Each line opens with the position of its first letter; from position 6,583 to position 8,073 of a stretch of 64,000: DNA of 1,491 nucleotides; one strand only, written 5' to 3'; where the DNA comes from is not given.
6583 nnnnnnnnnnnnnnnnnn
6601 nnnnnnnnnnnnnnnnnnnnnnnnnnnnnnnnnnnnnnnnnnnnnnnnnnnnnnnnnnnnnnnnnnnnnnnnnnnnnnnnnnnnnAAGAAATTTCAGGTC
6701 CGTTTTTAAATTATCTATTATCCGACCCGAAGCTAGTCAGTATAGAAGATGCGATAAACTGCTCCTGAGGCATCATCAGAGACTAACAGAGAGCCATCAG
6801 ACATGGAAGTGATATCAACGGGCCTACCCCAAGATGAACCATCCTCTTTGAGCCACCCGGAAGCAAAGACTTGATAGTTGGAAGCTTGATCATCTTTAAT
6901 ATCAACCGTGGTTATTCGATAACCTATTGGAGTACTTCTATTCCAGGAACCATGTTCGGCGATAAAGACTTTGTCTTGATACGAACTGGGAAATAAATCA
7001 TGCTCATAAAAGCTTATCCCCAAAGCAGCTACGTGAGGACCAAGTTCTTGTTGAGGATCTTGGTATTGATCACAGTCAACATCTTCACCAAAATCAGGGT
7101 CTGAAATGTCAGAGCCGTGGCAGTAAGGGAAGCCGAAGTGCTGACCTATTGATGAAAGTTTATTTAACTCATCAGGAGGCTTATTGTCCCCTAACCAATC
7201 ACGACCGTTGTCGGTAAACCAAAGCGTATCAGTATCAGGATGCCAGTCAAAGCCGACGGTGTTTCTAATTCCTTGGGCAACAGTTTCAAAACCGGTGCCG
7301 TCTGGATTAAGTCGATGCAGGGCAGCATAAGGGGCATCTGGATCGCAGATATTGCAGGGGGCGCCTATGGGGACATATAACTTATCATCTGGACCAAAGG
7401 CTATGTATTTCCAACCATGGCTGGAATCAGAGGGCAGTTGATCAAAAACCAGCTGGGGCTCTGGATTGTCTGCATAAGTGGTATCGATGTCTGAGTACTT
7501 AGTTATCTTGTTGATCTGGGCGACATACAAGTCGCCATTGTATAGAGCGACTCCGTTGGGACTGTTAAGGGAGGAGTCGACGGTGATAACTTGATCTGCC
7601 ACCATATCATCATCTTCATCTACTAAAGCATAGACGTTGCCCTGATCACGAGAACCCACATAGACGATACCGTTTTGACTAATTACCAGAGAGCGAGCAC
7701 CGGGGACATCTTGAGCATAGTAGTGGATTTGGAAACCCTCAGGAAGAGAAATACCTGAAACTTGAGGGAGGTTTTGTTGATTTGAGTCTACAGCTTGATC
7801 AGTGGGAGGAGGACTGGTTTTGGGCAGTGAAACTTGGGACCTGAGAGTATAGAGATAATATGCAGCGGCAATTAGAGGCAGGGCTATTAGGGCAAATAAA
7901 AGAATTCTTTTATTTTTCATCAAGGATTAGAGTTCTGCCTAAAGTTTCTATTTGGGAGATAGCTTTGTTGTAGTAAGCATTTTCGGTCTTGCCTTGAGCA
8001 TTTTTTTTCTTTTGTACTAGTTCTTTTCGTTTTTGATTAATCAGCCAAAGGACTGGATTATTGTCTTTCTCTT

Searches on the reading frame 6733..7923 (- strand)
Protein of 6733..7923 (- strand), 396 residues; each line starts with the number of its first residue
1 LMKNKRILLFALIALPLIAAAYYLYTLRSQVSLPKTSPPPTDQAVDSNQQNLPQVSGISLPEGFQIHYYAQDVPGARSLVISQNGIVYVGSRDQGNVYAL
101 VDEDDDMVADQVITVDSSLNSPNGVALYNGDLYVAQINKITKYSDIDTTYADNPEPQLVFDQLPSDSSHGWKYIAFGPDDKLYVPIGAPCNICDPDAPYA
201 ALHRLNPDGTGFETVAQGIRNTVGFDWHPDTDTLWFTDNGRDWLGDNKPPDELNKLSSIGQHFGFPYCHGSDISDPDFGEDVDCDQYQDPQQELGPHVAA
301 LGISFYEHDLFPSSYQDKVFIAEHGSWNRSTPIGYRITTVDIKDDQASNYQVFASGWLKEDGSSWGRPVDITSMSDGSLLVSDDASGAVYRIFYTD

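Call 51: search_protein_families(library=pfam, proteins=[window:6733-7923:-], max_evalue=0.001)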
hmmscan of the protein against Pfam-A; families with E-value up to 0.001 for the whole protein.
window:6733-7923:- (396 aa): 2 families
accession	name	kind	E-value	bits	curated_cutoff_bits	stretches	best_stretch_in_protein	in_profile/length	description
PF07995.17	GSDH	-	1.1e-12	48.4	25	1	157-322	100-276/332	Glucose / Sorbosone dehydrogenase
PF23500.1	DUF7133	-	1.8e-09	37.8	27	1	93-383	57-346/385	Domain of unknown function (DUF7133)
